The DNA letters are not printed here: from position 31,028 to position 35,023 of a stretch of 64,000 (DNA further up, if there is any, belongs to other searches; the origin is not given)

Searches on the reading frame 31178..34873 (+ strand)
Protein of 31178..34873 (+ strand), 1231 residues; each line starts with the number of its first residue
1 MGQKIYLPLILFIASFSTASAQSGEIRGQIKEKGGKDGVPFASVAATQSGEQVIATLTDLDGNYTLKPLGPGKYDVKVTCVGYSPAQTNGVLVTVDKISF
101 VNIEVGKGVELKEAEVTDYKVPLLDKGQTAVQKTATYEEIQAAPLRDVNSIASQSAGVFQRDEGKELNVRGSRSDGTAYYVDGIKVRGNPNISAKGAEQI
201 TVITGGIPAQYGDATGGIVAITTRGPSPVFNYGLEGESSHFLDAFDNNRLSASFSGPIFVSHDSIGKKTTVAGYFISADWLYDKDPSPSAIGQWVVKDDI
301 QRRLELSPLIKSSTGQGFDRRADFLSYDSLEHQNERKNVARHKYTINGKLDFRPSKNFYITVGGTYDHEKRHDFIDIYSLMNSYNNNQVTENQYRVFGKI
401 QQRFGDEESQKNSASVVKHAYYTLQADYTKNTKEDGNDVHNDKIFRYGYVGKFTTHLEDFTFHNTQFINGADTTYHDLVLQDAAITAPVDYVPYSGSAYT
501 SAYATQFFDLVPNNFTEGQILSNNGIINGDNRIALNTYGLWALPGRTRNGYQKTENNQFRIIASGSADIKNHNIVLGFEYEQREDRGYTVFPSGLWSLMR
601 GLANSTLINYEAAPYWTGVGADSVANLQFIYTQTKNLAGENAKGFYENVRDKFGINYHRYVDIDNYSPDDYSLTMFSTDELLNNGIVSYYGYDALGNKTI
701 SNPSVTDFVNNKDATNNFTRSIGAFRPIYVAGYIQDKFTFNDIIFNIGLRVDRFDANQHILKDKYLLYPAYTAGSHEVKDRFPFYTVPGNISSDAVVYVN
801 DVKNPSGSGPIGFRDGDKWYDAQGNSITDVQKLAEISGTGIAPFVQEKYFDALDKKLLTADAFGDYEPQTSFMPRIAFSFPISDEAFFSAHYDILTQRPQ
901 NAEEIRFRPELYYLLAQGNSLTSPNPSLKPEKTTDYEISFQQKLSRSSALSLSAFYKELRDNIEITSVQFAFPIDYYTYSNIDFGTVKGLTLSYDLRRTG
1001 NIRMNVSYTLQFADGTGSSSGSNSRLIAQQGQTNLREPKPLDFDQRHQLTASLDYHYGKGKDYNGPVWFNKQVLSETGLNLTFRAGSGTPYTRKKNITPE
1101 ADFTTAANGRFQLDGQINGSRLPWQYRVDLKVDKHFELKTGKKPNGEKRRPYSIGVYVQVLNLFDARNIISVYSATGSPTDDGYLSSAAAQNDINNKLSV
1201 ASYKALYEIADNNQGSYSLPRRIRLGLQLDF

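Call 14: search_protein_families(library=pfam, proteins=[window:31178-34873:+], max_evalue=0.001)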
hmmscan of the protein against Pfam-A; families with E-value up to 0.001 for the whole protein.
window:31178-34873:+ (1231 aa): 5 families
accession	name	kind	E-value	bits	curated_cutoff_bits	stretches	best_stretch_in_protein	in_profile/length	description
PF00593.30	TonB_dep_Rec_b-barrel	-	1.2e-13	52.2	27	1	608-1105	44-393/436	TonB dependent receptor-like, beta-barrel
PF13620.12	CarboxypepD_reg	-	1.3e-12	48.3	32.3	1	26-104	2-80/82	Carboxypeptidase regulatory-like domain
PF13715.12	CarbopepD_reg_2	-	3.5e-09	37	32.2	1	26-103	1-74/88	CarboxypepD_reg-like domain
PF07715.20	Plug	-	3.6e-09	37.5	23.9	1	134-218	11-107/107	TonB-dependent Receptor Plug Domain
PF17210.9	SdrD_B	-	0.00023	21.7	29.7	0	35-87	20-74/112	SdrD B-like domain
